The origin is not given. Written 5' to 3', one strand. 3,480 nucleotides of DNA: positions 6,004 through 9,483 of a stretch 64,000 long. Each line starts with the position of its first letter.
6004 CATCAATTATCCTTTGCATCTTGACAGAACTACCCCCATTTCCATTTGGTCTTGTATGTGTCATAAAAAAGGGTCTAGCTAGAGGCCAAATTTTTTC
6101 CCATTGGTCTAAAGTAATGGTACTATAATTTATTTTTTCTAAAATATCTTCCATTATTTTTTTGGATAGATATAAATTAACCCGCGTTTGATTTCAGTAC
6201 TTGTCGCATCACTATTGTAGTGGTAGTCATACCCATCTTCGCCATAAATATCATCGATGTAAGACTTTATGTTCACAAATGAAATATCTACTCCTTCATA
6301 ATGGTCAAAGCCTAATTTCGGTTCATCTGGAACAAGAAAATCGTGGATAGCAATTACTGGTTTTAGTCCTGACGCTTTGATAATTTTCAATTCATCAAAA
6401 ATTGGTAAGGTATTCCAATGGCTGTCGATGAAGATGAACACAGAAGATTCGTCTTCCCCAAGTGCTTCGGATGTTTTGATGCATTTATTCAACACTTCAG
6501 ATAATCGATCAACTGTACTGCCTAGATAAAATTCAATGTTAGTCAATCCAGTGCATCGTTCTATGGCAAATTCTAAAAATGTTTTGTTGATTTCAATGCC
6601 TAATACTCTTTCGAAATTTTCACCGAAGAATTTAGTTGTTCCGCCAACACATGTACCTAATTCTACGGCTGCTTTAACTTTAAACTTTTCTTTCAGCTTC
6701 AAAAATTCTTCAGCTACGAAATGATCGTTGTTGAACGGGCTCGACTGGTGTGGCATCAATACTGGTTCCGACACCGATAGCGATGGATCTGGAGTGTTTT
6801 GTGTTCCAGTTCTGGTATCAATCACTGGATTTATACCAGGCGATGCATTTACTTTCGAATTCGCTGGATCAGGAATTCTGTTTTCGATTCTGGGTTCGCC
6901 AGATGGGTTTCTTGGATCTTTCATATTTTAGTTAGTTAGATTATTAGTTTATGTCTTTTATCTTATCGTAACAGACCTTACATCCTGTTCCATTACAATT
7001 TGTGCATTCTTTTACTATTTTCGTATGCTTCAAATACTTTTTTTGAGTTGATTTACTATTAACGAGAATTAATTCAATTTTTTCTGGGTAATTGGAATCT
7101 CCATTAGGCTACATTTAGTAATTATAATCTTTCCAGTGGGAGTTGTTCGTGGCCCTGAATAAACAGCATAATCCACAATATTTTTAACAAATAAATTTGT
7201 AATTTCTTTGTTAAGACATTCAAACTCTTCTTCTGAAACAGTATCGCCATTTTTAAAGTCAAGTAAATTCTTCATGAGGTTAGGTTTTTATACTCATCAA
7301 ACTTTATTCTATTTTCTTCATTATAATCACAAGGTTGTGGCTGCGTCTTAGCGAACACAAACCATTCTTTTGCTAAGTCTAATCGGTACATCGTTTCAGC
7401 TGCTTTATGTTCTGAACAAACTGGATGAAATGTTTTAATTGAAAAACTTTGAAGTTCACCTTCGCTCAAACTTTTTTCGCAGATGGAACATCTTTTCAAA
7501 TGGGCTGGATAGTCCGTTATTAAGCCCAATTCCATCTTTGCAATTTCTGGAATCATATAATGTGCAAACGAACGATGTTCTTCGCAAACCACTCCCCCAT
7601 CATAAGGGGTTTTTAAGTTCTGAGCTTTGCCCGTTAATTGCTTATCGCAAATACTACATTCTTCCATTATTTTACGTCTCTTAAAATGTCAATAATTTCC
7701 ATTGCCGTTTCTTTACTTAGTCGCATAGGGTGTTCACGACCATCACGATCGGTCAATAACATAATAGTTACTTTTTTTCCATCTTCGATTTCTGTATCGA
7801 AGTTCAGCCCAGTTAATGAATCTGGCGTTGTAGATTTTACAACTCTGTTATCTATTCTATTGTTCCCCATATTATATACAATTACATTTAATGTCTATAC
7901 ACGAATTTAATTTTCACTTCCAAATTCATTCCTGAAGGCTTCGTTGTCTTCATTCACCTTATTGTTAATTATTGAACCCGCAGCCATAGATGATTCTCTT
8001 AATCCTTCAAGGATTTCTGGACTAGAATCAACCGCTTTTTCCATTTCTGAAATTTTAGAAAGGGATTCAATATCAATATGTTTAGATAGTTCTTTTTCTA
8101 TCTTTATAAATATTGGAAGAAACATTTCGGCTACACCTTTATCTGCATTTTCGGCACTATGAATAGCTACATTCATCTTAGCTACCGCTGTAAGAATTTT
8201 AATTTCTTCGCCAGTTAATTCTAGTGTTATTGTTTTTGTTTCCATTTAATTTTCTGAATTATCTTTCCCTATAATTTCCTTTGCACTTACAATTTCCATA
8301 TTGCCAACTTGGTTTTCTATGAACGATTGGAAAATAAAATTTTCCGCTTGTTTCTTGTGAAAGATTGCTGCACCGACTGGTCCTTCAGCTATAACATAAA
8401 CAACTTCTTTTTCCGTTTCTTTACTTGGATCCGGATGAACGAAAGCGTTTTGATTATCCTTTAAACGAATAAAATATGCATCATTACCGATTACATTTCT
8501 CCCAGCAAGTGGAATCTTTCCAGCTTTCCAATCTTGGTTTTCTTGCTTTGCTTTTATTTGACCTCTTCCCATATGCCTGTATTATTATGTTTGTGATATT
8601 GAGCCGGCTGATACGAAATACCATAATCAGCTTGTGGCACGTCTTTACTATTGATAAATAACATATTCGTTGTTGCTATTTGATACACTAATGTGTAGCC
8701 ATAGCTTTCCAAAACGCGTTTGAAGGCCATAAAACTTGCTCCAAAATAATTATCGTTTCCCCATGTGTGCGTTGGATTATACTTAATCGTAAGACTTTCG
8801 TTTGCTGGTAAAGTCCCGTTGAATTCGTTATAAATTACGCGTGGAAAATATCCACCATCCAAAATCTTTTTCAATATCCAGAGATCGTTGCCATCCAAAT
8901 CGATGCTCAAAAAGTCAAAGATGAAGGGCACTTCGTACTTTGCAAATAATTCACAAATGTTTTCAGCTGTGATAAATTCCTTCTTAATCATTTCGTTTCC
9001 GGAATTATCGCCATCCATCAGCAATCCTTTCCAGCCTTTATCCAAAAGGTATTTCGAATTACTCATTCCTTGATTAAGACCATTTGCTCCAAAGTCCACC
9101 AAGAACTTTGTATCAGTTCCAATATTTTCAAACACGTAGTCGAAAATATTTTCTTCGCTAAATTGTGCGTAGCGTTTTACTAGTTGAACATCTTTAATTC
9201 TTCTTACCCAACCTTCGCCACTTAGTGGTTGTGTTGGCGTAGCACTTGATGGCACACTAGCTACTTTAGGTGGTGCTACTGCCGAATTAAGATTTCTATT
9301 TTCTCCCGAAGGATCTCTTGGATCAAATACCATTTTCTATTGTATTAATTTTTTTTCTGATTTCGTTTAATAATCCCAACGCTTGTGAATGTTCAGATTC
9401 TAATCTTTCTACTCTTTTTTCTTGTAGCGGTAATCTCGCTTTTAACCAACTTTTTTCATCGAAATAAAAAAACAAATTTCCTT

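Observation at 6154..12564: Four different sugar-modifying enzymes share a short N-terminal peptide FDPR(N/D)PSGE; one carries it twice in tandem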

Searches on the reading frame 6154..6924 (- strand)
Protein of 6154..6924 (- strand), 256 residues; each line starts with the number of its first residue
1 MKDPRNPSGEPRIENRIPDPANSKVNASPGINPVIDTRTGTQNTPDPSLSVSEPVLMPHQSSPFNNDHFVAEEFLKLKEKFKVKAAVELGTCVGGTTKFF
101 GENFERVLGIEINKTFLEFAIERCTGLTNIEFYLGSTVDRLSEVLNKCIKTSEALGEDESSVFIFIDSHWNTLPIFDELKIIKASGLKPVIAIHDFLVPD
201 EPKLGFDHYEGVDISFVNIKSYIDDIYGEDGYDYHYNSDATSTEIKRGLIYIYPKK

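Call 4: search_protein_families(library=pfam, proteins=[window:6154-6924:-], max_evalue=0.1)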
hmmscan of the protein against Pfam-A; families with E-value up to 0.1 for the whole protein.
window:6154-6924:- (256 aa): 3 families
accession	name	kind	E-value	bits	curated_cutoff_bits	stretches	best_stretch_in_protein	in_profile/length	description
PF13649.12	Methyltransf_25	-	0.024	15.7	27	1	87-136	2-54/97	Methyltransferase domain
PF13847.12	Methyltransf_31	-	0.033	14.3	27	1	101-142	22-67/145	Methyltransferase domain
PF08241.18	Methyltransf_11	-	0.034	15.2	21.2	1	88-135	2-49/95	Methyltransferase domain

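Call 7: search_protein_families(library=phrogs, proteins=[window:6154-6924:-], max_evalue=0.01)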
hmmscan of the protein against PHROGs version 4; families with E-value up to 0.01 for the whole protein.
window:6154-6924:- (256 aa): 0 families

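Call 44: search_solved_structures(query=window:6154-6924:-, max_evalue=1)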
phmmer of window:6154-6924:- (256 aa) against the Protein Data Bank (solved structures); distinct sequences matched with E-value up to 1: 8.
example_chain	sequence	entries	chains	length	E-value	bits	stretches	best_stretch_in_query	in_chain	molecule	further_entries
5wp5_A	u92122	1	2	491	0.00041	23.1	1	82-135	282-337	Phosphomethylethanolamine N-methyltransferase 2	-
5wp4_A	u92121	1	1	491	0.011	18.4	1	83-135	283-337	Phosphoethanolamine N-methyltransferase 1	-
3ggd_A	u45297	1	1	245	0.062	15.9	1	91-133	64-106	SAM-dependent methyltransferase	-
1vbf_A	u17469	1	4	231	0.079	15.6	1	81-136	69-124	231aa long hypothetical protein-L-isoaspartate O-methyltransferase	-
4up0_A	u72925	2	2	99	0.2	14.2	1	122-172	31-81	PYGOPUS HOMOLOG 2, B-CELL CLL/LYMPHOMA 9-LIKE PROTEIN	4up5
4jhi_A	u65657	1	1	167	0.35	13.5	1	76-134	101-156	MtN13 protein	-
4gy9_A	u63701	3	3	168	0.36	13.4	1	76-134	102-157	MtN13 protein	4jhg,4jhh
7qb6_A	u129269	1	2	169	0.36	13.4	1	76-134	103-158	Nodulin-13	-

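Call 70: search_protein_families(library=ncbifam, proteins=[window:6154-6924:-], max_evalue=0.1)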
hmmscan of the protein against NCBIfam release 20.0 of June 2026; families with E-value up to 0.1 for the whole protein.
window:6154-6924:- (256 aa): 1 family
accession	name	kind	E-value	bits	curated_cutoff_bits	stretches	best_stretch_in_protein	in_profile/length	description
TIGR04345.1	ovoA_Cterm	equivalog_domain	0.048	13.2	170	1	73-122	32-81/242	putative 4-mercaptohistidine N1-methyltransferase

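Call 92: search_solved_structures(query=A10, max_evalue=5, show_alignments=1)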
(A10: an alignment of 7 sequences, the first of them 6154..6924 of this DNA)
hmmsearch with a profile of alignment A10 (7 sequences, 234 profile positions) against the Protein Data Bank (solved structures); distinct sequences matched with E-value up to 5: 39.
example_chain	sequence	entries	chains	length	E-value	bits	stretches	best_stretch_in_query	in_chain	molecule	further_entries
1vbf_A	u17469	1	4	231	1.2e-05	28.1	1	56-124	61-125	231aa long hypothetical protein-L-isoaspartate O-methyltransferase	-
3dul_A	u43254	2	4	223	0.00025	23.8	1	70-156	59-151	O-methyltransferase, putative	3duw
5wp5_A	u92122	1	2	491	0.00046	22.9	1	59-126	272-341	Phosphomethylethanolamine N-methyltransferase 2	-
4mwz_A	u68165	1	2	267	0.00049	22.9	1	71-121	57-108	Phosphoethanolamine N-methyltransferase, putative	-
4iv0_A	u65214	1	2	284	0.00057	22.6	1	71-121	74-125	Phosphoethanolamine N-methyltransferase, putative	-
4iv8_A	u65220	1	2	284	0.0015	21.3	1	72-121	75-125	Phosphoethanolamine N-methyltransferase,putative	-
3ntv_A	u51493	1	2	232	0.0023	20.7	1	63-156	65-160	MW1564 protein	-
8c9v_A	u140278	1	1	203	0.0061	19.3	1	60-153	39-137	O-methyltransferase, family 3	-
7cvu_A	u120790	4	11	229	0.0068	19.1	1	65-146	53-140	O-methyltransferase family 3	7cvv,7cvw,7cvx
5wp4_A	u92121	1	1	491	0.012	18.3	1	71-126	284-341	Phosphoethanolamine N-methyltransferase 1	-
3tqs_A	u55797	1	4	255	0.034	16.8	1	49-124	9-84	Ribosomal RNA small subunit methyltransferase A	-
2br3_A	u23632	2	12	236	0.042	16.5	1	71-154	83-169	CEPHALOSPORIN HYDROXYLASE CMCI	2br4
4krg_A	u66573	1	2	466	0.045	16.4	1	71-127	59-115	Phosphoethanolamine N-methyltransferase 1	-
6bqc_A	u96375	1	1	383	0.056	16.1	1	72-122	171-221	Cyclopropane-fatty-acyl-phospholipid synthase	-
4pca_A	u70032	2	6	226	0.059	16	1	69-149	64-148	O-methyltransferase family protein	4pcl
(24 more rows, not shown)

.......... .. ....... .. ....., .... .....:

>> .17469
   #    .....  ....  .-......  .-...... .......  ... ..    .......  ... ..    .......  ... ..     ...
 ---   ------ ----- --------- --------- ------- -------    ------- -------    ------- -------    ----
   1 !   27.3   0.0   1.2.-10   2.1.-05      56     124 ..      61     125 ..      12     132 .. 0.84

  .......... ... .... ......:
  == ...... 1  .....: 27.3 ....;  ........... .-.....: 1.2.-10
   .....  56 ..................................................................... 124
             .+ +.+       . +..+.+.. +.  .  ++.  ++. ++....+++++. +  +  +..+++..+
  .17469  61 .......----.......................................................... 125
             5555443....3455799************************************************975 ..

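Call 93: search_protein_families(library=pfam, alignment_id=A10, max_evalue=1)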
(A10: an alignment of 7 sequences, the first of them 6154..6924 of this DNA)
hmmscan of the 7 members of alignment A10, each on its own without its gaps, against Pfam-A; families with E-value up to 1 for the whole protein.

A. member 1, window:6154-6924:- (256 aa): 3 families
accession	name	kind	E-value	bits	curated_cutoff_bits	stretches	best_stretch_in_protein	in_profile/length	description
PF13649.12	Methyltransf_25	-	0.024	15.7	27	1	87-136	2-54/97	Methyltransferase domain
PF13847.12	Methyltransf_31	-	0.033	14.3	27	1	101-142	22-67/145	Methyltransferase domain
PF08241.18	Methyltransf_11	-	0.034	15.2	21.2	1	88-135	2-49/95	Methyltransferase domain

B. families by the number of members that match (of 7 scanned): 13 families
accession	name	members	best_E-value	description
PF08241.18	Methyltransf_11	6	0.00019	Methyltransferase domain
PF13649.12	Methyltransf_25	6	0.00057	Methyltransferase domain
PF00398.26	RrnaAD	3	0.0017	Ribosomal RNA adenine dimethylase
PF13847.12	Methyltransf_31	2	0.019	Methyltransferase domain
PF05219.18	DREV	1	0.0067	DREV methyltransferase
PF13884.11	Peptidase_S74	1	0.0095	Chaperone of endosialidase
PF08242.18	Methyltransf_12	1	0.024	Methyltransferase domain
PF09445.16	Methyltransf_15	1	0.029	RNA cap guanine-N2 methyltransferase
PF04989.18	RMNT_CmcI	1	0.053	Rhamnosyl O-methyltransferase/CmcI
PF04691.17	ApoC-I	1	0.067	Apolipoprotein C-I (ApoC-1)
PF13578.12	Methyltransf_24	1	0.093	Methyltransferase domain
PF14002.11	YniB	1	0.17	YniB-like protein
PF13489.12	Methyltransf_23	1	0.21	Methyltransferase domain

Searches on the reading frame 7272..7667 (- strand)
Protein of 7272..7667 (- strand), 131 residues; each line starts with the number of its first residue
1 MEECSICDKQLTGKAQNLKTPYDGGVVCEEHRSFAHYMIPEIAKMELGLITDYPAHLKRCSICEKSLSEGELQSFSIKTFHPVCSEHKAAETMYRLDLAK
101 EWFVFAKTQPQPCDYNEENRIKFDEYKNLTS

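Call 37: search_protein_families(library=pfam, proteins=[window:7272-7667:-], max_evalue=0.05)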
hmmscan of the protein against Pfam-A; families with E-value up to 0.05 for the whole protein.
window:7272-7667:- (131 aa): 7 families
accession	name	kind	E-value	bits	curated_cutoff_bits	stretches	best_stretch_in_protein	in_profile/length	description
PF04570.20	zf-FLZ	-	0.00084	19.2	23.4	0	55-86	11-41/54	zinc-finger of the FCS-type, C2-C2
PF18716.7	VATC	-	0.0043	17.3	26.6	0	57-70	3-16/43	Vms1-associating treble clef domain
PF00412.28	LIM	-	0.0058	17.3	22.9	0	59-87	28-53/58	LIM domain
PF02892.21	zf-BED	-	0.0088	16.5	20.6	0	3-14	18-29/44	BED zinc finger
PF14598.12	PAS_11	-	0.0089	16.4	25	1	73-122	46-95/109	PAS domain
PF12874.13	zf-met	-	0.014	16.1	21.2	0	3-16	2-15/25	Zinc-finger of C2H2 type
PF10588.14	NADH-G_4Fe-4S_3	-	0.032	14.2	27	0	56-75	12-30/40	NADH-ubiquinone oxidoreductase-G iron-sulfur binding region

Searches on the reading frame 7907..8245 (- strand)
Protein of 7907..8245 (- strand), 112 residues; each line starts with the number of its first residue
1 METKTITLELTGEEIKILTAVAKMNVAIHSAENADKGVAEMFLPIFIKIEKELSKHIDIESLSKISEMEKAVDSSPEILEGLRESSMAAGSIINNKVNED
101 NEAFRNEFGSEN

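Call 37: search_protein_families(library=pfam, proteins=[window:7907-8245:-], max_evalue=0.05)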
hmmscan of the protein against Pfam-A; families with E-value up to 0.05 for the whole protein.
window:7907-8245:- (112 aa): 0 families

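Call 104: search_protein_families(library=pfam, proteins=[window:7907-8245:-], max_evalue=1)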
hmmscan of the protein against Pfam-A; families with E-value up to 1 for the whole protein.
window:7907-8245:- (112 aa): 0 families

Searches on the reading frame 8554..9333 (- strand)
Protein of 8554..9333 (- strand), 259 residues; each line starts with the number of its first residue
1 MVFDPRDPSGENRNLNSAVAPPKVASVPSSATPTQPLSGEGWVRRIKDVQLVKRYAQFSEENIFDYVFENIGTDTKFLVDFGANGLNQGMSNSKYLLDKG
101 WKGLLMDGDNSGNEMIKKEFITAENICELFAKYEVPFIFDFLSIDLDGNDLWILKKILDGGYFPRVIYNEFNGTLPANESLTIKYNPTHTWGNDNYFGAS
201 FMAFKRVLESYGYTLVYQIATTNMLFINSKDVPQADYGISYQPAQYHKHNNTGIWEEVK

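Call 4: search_protein_families(library=pfam, proteins=[window:8554-9333:-], max_evalue=0.1)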
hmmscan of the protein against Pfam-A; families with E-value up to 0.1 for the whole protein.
window:8554-9333:- (259 aa): 0 families

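Call 7: search_protein_families(library=phrogs, proteins=[window:8554-9333:-], max_evalue=0.01)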
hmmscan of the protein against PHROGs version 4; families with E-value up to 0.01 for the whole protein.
window:8554-9333:- (259 aa): 0 families

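Call 39: find_homologous_proteins(query=window:8554-9333:-, max_evalue=0.01)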
Query window:8554-9333:- (259 aa): 338 proteins with E <= 0.01 among 579 candidates; the best 120 are listed.
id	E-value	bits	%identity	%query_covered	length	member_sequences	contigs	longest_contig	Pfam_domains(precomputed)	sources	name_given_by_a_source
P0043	1.8e-175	599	100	100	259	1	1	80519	-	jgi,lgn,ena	-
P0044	1.7e-146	505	84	100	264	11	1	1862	-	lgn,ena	-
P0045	3.3e-111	389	78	84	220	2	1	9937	-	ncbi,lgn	-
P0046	6.5e-103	362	74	84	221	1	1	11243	-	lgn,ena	-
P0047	4.9e-92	326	68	84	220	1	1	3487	-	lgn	-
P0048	7.2e-91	322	66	86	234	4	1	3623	-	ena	-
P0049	3.9e-90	320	64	85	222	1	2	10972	-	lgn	-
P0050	4.7e-89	316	63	85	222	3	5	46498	-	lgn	-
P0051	1.7e-88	314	62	85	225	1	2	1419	-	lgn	-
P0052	2.6e-88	314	63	83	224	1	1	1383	-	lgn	-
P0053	3.5e-88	313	61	84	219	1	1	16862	-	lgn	-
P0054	3.6e-87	310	60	85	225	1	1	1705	-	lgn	-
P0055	9.2e-87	309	62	83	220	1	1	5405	-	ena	-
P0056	1.2e-86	308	62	84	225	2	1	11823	-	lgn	-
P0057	4.8e-86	306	61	84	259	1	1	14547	-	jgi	-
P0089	3.2e-63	232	49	82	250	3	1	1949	PF05050.20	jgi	jgi:hypothetical protein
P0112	2.7e-37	147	40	81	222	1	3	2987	PF05050.20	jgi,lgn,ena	-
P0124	1.7e-35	141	42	69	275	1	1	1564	PF05050.20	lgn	-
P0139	1.7e-34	137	36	83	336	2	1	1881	PF05050.20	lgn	-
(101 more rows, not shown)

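Call 45: search_solved_structures(query=A4, max_evalue=1)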
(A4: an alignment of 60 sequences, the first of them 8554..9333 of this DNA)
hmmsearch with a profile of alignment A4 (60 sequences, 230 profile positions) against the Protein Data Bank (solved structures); distinct sequences matched with E-value up to 1: 2.
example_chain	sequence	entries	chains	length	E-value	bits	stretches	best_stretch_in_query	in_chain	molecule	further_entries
9rfr_A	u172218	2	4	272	0.054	16.1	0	27-107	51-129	Ubiquinone biosynthesis O-methyltransferase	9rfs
2ksc_A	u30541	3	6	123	0.32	13.6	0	167-208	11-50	Cyanoglobin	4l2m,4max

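Call 55: predict_structure(alignment_id=A4)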
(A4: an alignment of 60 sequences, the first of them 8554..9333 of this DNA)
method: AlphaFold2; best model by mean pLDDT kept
length: 259 residues; sequences in the alignment: 60
mean_pLDDT: 88.9   pTM: 0.84
mean pLDDT of the five models: 88.9, 88.8, 88.7, 86.4, 86.3
residues with pLDDT >= 90: 209; 70-90: 12; 50-70: 12; < 50: 26
segments of 3 or more residues with pLDDT < 50: 10-28, 31-33
pLDDT, mean of each block of 10 residues (from residue 1): 56 44 45 55 95 92 97 98 84 95 96 95 98 99 97 99 98 97 97 96 98 97 97 96 95 96
secondary structure, 60 per line:
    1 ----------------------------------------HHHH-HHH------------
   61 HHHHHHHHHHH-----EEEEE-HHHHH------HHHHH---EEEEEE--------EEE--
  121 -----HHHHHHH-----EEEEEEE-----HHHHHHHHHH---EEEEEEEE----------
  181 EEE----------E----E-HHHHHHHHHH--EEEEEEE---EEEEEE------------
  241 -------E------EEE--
elements in order: H41-44 H61-71 E77-81 H83-87 H94-98 E102-107 E116-118 H126-132 E138-144 H150-159 E163-170 E181-183 H201-210 E213-219 E223-228 E255-257

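Call 70: search_protein_families(library=ncbifam, proteins=[window:8554-9333:-], max_evalue=0.1)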
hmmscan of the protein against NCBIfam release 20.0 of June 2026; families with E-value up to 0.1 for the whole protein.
window:8554-9333:- (259 aa): 0 families

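Call 89: search_protein_families(library=pfam, alignment_id=A4, max_evalue=0.01)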
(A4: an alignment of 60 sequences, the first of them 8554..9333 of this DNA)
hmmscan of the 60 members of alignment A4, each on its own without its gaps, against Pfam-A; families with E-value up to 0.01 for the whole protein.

A. member 1, window:8554-9333:- (259 aa): 0 families

B. families by the number of members that match (of 60 scanned): 5 families
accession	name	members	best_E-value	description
PF05050.19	Methyltransf_21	34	2.5e-07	Methyltransferase FkbM domain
PF13431.12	TPR_17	1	0.00076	Tetratricopeptide repeat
PF13428.12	TPR_14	1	0.00081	Tetratricopeptide repeat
PF13414.12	TPR_11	1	0.0019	TPR repeat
PF24575.1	TPR_Slam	1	0.0022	Surface lipoprotein assembly modifier, N-terminal TPR repeats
